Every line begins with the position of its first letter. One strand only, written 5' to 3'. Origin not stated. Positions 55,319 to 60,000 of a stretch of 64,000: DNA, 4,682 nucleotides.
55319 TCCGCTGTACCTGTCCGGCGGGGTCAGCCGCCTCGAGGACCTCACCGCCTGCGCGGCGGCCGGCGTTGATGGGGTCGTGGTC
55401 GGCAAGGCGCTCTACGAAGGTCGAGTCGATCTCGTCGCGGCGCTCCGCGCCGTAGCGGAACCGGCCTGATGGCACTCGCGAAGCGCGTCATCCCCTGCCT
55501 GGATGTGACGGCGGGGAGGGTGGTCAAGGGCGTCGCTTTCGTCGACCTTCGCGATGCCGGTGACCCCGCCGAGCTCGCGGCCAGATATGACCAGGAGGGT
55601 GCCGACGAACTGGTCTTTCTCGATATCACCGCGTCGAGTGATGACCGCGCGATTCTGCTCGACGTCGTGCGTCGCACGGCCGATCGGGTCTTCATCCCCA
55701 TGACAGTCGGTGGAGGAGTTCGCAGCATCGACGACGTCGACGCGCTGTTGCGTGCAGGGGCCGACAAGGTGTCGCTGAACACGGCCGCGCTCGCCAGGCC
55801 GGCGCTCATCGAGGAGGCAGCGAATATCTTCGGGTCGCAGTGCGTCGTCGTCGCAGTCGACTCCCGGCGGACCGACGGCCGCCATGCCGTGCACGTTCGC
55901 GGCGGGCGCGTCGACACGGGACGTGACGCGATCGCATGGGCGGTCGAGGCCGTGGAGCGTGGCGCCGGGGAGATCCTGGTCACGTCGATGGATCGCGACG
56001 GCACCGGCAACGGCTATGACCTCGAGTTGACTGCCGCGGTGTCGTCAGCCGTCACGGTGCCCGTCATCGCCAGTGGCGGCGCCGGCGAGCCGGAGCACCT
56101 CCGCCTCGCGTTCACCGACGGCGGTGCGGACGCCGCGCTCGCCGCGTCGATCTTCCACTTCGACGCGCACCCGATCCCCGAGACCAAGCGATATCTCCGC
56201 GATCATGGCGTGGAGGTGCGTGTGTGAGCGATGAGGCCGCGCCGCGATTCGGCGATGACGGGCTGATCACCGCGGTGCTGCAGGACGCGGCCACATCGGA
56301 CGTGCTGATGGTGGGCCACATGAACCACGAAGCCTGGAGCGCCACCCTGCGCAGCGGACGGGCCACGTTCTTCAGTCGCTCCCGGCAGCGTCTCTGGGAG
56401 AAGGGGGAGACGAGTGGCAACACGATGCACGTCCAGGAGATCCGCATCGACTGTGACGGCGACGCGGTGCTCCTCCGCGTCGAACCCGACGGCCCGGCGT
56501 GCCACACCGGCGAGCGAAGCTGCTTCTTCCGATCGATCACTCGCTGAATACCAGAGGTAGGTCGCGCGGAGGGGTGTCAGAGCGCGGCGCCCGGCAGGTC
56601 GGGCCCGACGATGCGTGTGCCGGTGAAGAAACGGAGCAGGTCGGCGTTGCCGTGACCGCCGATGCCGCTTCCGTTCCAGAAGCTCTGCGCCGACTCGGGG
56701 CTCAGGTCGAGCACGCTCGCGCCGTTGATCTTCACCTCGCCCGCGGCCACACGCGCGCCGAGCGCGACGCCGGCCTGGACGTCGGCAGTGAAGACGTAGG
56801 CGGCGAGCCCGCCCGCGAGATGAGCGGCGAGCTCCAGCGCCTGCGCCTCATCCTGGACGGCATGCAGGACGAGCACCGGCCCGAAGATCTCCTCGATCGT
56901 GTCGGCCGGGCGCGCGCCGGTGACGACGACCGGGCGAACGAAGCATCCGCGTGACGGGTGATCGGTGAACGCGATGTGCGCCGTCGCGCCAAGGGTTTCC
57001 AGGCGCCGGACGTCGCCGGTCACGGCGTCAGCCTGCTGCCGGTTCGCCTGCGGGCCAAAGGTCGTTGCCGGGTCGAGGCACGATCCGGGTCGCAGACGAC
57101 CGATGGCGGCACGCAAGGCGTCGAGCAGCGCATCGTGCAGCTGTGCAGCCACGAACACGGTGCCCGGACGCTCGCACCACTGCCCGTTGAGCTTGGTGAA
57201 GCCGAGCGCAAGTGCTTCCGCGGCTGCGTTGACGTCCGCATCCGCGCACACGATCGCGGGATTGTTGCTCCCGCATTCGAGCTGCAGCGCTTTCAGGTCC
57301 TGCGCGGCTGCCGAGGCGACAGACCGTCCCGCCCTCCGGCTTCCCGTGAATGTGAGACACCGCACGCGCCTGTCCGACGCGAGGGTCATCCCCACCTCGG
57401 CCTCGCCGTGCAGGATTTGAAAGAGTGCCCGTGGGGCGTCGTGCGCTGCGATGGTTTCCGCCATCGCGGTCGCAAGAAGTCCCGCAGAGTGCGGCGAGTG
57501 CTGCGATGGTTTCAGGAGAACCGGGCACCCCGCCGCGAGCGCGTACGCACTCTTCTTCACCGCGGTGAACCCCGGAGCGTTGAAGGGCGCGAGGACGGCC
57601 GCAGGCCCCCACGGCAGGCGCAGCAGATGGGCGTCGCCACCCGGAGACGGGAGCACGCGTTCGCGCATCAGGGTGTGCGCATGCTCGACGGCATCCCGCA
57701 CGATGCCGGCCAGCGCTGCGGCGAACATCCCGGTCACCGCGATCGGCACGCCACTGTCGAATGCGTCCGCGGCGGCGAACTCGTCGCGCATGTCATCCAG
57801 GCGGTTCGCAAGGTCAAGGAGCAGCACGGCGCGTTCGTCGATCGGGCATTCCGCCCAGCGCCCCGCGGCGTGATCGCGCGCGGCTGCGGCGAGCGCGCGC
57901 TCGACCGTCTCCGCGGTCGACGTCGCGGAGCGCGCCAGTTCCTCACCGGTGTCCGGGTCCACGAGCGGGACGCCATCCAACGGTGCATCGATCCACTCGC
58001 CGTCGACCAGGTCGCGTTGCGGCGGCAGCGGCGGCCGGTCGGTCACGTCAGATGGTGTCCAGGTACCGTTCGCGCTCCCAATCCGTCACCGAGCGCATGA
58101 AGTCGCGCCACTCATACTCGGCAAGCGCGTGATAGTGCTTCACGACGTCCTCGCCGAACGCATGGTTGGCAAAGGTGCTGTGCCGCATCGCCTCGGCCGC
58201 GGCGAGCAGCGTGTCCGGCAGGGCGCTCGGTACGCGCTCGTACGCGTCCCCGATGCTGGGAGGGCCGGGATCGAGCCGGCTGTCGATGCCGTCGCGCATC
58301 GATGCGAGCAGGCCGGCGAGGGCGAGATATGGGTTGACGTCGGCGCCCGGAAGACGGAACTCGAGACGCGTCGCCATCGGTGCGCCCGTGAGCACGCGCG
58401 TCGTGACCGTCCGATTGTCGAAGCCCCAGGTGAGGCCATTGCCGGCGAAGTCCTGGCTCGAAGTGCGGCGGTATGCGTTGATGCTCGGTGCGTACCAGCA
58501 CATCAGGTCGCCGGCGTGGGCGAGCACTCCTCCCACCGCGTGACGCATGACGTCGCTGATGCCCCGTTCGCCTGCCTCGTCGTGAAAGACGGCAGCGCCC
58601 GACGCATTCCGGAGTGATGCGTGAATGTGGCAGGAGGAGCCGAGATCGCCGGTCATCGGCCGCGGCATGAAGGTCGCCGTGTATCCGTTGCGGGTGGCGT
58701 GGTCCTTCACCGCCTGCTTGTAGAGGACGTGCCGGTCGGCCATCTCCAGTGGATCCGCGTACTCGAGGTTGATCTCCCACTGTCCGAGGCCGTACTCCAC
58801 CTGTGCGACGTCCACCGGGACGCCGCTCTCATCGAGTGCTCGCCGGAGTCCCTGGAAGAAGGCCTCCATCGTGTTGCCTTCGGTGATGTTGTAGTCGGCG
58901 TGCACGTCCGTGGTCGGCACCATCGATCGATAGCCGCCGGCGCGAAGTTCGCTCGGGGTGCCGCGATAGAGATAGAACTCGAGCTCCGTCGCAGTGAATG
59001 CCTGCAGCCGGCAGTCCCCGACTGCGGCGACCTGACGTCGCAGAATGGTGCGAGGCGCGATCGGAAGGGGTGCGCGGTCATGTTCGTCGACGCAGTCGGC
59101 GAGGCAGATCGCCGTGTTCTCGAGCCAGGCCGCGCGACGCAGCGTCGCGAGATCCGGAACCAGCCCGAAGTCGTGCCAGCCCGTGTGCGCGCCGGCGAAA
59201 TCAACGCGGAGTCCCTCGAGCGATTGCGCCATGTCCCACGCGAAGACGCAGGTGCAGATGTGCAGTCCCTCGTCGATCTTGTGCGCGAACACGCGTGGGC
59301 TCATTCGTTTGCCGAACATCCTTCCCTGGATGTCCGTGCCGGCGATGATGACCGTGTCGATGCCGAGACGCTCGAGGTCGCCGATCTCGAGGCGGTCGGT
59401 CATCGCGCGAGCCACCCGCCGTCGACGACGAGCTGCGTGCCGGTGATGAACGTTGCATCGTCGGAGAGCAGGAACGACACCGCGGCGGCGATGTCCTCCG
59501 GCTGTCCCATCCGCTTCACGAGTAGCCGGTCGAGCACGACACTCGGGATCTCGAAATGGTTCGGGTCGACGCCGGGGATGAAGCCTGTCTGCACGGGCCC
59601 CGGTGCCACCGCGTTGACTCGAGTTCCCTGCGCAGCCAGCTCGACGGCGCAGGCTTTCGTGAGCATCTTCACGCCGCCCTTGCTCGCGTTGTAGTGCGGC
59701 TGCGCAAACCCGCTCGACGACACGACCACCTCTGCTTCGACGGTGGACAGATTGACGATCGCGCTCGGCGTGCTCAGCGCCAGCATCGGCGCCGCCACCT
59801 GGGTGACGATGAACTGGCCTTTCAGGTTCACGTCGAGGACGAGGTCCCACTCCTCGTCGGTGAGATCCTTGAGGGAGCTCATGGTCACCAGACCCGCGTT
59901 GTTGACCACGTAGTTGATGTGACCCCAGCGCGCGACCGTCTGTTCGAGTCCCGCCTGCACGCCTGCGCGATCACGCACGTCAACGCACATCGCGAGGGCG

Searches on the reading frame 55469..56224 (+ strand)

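Call 73: search_protein_families(library=pfam, proteins=[window:55469-56224:+], max_evalue=0.00001)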
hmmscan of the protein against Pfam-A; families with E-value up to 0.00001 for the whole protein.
window:55469-56224:+ (252 aa): 2 families
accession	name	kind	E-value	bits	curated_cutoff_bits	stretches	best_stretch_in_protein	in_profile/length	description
PF00977.27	His_biosynth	-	4.8e-81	272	23.6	1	6-232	1-225/228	Histidine biosynthesis protein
PF03060.21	NMO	-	1.6e-06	28.2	28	0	63-108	181-226/331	Nitronate monooxygenase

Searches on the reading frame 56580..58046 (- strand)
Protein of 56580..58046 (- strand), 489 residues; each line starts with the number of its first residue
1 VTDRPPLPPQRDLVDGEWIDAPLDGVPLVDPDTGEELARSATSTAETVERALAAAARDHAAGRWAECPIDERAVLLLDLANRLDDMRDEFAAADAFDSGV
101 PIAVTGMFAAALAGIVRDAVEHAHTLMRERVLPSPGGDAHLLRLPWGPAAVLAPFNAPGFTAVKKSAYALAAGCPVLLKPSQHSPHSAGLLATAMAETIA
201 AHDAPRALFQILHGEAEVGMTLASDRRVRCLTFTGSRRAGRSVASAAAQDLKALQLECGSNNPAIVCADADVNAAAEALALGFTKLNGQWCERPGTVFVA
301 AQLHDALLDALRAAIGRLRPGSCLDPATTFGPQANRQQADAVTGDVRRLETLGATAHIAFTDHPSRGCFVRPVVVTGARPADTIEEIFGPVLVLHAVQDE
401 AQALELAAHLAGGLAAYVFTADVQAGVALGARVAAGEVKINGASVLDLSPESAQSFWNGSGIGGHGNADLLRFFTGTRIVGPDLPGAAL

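Call 73: search_protein_families(library=pfam, proteins=[window:56580-58046:-], max_evalue=0.00001)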
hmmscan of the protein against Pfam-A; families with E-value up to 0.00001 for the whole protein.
window:56580-58046:- (489 aa): 1 family
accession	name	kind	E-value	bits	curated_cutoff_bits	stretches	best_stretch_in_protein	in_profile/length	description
PF00171.27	Aldedh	-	6.7e-97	325.4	23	1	21-480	4-461/461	Aldehyde dehydrogenase family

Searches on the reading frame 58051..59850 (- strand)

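Call 73: search_protein_families(library=pfam, proteins=[window:58051-59850:-], max_evalue=0.00001)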
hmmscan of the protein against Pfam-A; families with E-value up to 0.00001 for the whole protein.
window:58051-59850:- (600 aa): 1 family
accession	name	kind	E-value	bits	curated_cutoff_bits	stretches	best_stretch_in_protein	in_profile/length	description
PF00120.29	Gln-synt_C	-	7.9e-90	301.8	24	1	265-596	3-344/344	Glutamine synthetase, catalytic domain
